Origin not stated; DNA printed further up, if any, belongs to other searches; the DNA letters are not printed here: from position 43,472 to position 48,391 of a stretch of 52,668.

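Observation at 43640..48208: KS-AT-ACP-aminotransferase module primed by an NRPS module: predicted 3-amino (vicinal diamino) extender unit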

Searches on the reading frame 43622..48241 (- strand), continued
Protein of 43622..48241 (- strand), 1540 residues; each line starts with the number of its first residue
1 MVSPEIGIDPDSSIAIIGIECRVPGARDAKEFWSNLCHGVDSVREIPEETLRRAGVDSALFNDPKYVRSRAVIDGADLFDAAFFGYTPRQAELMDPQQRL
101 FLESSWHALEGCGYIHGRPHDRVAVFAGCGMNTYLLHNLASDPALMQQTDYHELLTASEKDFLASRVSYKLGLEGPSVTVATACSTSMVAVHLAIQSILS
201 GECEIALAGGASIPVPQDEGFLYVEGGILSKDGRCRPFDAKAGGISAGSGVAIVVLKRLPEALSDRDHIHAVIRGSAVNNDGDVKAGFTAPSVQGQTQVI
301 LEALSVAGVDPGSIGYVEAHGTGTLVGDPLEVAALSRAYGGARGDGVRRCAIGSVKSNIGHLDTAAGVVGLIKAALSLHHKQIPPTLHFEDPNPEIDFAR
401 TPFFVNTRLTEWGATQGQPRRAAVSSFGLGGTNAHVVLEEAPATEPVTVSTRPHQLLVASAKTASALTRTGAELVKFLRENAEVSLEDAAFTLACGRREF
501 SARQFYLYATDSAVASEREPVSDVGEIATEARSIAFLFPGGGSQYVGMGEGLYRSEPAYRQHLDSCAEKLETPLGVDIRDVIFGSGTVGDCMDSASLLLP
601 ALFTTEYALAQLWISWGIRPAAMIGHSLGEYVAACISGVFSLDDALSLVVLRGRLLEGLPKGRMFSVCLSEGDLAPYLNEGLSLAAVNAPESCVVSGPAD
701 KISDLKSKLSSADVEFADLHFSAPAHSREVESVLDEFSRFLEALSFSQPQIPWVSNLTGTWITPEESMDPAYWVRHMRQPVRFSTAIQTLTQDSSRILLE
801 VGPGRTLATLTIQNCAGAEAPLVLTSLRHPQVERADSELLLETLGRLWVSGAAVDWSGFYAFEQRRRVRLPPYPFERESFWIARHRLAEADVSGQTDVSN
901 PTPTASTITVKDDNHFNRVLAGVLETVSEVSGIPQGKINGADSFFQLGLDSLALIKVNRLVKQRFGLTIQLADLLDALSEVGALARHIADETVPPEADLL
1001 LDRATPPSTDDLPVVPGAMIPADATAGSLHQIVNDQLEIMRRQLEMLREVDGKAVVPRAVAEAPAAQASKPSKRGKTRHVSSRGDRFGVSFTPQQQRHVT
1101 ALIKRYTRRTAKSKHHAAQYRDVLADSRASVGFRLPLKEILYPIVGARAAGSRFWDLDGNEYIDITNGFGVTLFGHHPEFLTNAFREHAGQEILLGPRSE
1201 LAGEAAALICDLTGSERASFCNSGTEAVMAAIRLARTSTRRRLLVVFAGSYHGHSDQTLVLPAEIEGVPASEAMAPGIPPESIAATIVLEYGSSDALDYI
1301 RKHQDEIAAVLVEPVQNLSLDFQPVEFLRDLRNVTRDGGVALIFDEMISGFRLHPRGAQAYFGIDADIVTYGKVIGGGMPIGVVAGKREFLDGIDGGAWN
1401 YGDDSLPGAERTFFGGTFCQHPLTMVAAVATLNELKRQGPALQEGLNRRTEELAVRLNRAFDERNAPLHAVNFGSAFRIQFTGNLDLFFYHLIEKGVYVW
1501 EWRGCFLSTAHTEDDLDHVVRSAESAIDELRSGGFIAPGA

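Call 61: find_encoding_contigs(protein=P0160, flank=8000, max_places=1)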
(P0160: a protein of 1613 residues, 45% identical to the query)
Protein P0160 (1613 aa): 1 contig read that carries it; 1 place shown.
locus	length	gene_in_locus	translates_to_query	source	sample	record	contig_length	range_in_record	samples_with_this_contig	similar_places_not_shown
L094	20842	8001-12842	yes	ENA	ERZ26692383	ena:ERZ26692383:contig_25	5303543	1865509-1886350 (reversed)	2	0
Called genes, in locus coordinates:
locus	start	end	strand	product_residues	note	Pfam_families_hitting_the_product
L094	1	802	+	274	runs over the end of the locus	-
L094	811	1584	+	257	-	PF06271:RDD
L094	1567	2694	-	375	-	PF00890:FAD_binding_2 (weak), PF01266:DAO, PF01494:FAD_binding_3, PF01946:Thi4 (faint), PF03486:HI0933_like (faint), PF07992:Pyr_redox_2 (weak), PF13450:NAD_binding_8, PF01266:DAO (weak), +2 more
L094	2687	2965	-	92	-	PF21826:DUF6887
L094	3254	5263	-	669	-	PF00145:DNA_methylase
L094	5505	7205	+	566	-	PF00668:Condensation, PF00501:AMP-binding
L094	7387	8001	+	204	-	PF13193:AMP-binding_C (weak), PF00550:PP-binding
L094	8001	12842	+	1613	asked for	PF00109:ketoacyl-synt, PF02801:Ketoacyl-synt_C, PF16197:KAsynt_C_assoc, PF22336:RhiE-like_linker, PF22621:CurL-like_PKS_C, PF00698:Acyl_transf_1, PF00550:PP-binding, PF00202:Aminotran_3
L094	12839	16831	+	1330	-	PF00668:Condensation, PF00501:AMP-binding, PF13193:AMP-binding_C, PF00550:PP-binding, PF00975:Thioesterase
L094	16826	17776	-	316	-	PF14602:Hexapep_2 (faint), PF21711:DCTN5 (faint), PF25084:LbH_EIF2B (faint), PF25087:GMPPB_C (faint), PF00132:Hexapep (weak)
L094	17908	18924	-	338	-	PF05721:PhyH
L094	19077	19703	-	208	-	PF05685:Uma2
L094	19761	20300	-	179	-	PF03466:LysR_substrate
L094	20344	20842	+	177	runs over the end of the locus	PF05685:Uma2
